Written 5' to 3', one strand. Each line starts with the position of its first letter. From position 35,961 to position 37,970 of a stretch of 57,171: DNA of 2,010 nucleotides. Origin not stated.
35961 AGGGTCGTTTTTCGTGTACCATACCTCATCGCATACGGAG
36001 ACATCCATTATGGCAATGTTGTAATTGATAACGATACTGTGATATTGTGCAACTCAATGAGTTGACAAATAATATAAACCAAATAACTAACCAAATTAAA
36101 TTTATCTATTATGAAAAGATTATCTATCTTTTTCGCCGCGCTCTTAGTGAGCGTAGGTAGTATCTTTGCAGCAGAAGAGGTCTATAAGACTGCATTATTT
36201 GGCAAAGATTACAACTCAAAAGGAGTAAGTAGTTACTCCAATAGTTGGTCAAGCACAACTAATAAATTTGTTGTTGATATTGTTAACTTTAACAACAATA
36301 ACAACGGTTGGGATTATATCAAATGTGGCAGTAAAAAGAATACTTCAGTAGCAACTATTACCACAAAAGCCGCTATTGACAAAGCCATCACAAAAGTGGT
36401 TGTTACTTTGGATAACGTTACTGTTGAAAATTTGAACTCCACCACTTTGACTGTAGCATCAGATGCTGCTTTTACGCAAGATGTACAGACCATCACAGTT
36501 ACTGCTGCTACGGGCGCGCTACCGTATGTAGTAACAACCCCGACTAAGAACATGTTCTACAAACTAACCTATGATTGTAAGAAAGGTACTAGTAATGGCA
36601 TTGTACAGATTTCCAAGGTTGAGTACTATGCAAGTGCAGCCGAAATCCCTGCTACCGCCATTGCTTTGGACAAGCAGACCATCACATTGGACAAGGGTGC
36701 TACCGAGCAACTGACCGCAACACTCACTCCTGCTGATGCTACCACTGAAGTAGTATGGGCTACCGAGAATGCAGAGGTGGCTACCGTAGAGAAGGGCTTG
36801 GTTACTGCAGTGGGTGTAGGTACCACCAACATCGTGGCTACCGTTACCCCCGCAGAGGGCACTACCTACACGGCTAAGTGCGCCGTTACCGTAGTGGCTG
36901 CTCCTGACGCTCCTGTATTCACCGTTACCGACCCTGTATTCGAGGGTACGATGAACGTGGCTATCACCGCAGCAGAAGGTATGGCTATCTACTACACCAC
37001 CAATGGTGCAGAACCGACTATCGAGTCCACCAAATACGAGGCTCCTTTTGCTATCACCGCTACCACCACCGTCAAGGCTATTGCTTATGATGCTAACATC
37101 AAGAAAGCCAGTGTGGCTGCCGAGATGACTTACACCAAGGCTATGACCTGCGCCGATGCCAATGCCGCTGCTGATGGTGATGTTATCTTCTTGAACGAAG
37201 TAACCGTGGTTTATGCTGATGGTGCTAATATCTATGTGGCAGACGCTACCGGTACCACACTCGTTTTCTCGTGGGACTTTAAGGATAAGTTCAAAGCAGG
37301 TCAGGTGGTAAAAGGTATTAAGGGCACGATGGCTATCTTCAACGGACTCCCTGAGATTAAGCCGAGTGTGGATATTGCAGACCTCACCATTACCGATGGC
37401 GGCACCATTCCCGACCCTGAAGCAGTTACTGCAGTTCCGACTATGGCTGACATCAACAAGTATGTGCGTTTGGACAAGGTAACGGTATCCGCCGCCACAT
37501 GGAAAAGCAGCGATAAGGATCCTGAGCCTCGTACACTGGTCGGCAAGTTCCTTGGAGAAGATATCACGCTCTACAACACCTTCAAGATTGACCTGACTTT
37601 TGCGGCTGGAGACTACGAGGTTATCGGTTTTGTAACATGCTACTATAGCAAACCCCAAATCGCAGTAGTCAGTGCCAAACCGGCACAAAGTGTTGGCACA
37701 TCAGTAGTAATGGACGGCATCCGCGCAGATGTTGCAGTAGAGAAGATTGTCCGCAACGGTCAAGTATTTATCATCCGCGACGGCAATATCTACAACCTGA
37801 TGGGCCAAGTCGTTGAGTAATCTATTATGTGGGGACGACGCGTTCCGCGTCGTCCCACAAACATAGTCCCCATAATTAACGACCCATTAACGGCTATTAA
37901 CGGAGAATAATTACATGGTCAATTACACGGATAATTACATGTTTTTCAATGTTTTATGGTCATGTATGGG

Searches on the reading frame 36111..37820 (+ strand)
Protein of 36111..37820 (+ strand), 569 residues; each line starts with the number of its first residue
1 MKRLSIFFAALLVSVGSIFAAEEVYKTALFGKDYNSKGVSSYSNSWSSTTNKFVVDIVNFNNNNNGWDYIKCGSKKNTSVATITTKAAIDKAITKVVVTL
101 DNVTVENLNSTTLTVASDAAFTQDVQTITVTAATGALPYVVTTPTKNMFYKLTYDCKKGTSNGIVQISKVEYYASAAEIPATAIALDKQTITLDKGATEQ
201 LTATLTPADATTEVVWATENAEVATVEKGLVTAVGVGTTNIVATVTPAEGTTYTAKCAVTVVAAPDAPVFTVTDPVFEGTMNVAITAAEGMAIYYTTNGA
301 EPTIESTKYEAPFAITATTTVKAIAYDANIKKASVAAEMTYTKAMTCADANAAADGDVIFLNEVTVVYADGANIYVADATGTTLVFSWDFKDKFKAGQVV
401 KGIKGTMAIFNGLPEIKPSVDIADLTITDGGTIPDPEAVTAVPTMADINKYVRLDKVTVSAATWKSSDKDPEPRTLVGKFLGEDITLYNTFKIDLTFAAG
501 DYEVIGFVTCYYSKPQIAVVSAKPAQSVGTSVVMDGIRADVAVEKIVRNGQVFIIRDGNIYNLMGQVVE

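Call 8: search_protein_families(library=pfam, proteins=[window:36111-37820:+])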
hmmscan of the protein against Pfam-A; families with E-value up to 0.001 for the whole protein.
window:36111-37820:+ (569 aa): 3 families
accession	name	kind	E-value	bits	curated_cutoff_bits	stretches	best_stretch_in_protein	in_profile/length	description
PF13287.12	Fn3_assoc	-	2.6e-15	56.7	23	1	283-335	1-54/59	Fn3 associated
PF13290.12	CHB_HEX_C_1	-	6.5e-15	55.3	22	1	280-332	9-62/67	Chitobiase/beta-hexosaminidase C-terminal domain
PF02368.24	Big_2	-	1.4e-11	44.6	22.8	1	181-247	2-70/79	Bacterial Ig-like domain (group 2)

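Call 16: find_encoding_contigs(protein=window:36111-37820:+, flank=3000, max_places=10)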
Protein window:36111-37820:+ (569 aa): 2 contigs read that carry it; 1 place shown.
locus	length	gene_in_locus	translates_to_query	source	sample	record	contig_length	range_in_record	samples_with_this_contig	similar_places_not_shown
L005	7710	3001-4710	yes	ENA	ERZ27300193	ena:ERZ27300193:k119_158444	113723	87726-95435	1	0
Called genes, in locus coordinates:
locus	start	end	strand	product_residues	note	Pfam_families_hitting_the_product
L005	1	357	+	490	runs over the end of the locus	PF01663:Phosphodiest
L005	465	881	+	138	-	PF14902:DUF4494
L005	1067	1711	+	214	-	PF01168:Ala_racemase_N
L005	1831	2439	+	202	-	PF00702:Hydrolase (faint)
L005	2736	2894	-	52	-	-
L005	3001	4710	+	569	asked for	PF02368:Big_2, PF13287:Fn3_assoc, PF13290:CHB_HEX_C_1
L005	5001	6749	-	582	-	PF00270:DEAD, PF00271:Helicase_C, PF16124:RecQ_Zn_bind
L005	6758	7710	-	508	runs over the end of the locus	PF00749:tRNA-synt_1c, PF19269:Anticodon_2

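Call 18: find_homologous_proteins(query=window:36111-37820:+)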
Query window:36111-37820:+ (569 aa): 488 proteins with E <= 0.001 among 8000 candidates; the best 120 are listed.
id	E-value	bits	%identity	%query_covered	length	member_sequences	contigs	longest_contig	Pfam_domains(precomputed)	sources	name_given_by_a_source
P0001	0.0e+0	1179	98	100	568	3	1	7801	PF13287.13,PF13290.14,PF02368.25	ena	-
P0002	2.7e-275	932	84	92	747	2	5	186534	PF13287.13,PF13290.14,PF02368.25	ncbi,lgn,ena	-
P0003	1.7e-222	758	74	91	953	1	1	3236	PF13287.13,PF13290.14,PF18998.7,PF02368.25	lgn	-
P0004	6.9e-165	568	88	54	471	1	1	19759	PF13287.13,PF13290.14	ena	-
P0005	1.4e-163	563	87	54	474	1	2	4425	PF13287.13,PF13290.14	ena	-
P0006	1.7e-162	560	59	92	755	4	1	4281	PF13287.13,PF13290.14,PF02368.25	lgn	-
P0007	1.8e-140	487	69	66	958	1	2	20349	PF13287.13,PF13290.14,PF18998.7,PF02368.25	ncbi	-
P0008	5.3e-139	482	53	94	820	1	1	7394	PF13287.13,PF13290.14,PF18998.7,PF02368.25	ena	-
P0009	1.8e-136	474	77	54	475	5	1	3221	PF13287.13,PF13290.14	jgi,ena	-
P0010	4.6e-136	473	77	54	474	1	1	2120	PF13287.13,PF13290.14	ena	-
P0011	9.0e-135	468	66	66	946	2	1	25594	PF13287.13,PF13290.14,PF18998.7,PF02368.25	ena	-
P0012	9.5e-133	462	65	70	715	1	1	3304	PF13287.13,PF13290.14,PF18998.7,PF02368.25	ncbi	-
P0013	5.0e-132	459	63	70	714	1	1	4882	PF13287.13,PF13290.14,PF18998.7,PF02368.25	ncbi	-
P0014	2.5e-131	457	63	70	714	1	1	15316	PF13287.13,PF13290.14,PF18998.7,PF02368.25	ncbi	-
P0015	8.9e-131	455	46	100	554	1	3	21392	PF13287.13,PF13290.14,PF02368.25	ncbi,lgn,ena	-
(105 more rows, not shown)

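Call 19: find_encoding_contigs(protein=P0001, flank=3000, max_places=10)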
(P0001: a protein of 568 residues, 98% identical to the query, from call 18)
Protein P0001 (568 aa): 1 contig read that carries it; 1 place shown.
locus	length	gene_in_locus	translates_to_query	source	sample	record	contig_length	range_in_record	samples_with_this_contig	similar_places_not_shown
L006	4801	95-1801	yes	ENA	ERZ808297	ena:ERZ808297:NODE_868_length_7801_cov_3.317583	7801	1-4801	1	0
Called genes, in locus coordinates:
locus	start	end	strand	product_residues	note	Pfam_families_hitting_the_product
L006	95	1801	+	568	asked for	PF02368:Big_2, PF13287:Fn3_assoc, PF13290:CHB_HEX_C_1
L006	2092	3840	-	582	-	PF00270:DEAD, PF00271:Helicase_C, PF16124:RecQ_Zn_bind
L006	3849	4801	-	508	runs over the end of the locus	PF00749:tRNA-synt_1c, PF19269:Anticodon_2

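Call 20: find_encoding_contigs(protein=P0002, flank=3000, max_places=10)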
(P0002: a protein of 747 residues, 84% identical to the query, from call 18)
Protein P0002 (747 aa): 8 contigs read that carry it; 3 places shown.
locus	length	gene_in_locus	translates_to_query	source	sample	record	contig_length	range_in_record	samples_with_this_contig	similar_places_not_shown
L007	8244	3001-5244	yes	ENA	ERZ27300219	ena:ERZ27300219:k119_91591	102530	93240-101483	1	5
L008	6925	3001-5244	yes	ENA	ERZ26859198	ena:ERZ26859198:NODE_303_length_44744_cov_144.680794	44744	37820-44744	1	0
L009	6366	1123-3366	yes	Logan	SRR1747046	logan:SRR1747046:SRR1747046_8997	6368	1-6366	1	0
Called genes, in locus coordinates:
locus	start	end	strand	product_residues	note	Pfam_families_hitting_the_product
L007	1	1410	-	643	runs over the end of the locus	PF14849:YidC_periplas, PF02096:60KD_IMP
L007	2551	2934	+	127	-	-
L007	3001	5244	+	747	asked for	PF02368:Big_2, PF13290:CHB_HEX_C_1, PF13287:Fn3_assoc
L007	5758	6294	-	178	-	PF02525:Flavodoxin_2, PF03358:FMN_red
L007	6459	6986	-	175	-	-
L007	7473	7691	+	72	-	-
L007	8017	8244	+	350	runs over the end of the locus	PF13651:EcoRI_methylase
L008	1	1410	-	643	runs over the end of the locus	PF14849:YidC_periplas, PF02096:60KD_IMP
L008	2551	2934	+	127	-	-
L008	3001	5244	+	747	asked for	PF02368:Big_2, PF13290:CHB_HEX_C_1, PF13287:Fn3_assoc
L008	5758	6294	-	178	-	PF02525:Flavodoxin_2, PF03358:FMN_red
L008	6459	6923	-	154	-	?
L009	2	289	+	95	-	?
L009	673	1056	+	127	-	-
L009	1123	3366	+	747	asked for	PF02368:Big_2, PF13290:CHB_HEX_C_1, PF13287:Fn3_assoc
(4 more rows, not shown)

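Call 76: search_protein_families(library=ncbifam, proteins=[window:36111-37820:+, P0004], max_evalue=0.01)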
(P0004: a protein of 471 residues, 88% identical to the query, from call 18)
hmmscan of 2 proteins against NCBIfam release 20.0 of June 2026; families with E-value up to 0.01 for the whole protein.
window:36111-37820:+ (569 aa): 0 families

P0004 (471 aa): 0 families

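Call 94: find_encoding_contigs(protein=P0004, flank=8000, max_places=4)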
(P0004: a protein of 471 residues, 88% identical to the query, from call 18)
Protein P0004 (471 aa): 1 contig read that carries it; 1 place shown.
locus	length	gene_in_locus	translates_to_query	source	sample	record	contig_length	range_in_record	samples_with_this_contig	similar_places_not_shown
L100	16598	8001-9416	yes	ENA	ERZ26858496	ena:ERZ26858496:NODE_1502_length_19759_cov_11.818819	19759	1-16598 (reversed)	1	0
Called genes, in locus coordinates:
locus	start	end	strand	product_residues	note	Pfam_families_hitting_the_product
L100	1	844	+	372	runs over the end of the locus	PF00155:Aminotran_1_2, PF00266:Aminotran_5, PF01041:DegT_DnrJ_EryC1, PF01212:Beta_elim_lyase, PF01053:Cys_Met_Meta_PP (weak)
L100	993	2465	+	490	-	PF00309:Sigma54_AID, PF04963:Sigma54_CBD, PF04552:Sigma54_DBD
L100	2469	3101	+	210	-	-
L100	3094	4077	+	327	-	PF13387:Lnb_N, PF19779:DUF6264 (faint), PF25221:5TMH_Lnb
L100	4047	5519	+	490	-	PF01663:Phosphodiest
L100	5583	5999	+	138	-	PF14902:DUF4494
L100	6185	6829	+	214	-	PF01168:Ala_racemase_N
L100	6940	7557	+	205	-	PF00702:Hydrolase (weak)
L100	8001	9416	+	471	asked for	PF13290:CHB_HEX_C_1, PF13287:Fn3_assoc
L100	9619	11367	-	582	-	PF00270:DEAD, PF00271:Helicase_C, PF16124:RecQ_Zn_bind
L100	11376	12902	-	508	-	PF00749:tRNA-synt_1c, PF19269:Anticodon_2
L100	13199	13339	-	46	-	-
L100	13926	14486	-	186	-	PF28549:NDPSase_N, PF00293:NUDIX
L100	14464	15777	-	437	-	PF01554:MatE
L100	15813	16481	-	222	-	-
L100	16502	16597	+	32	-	?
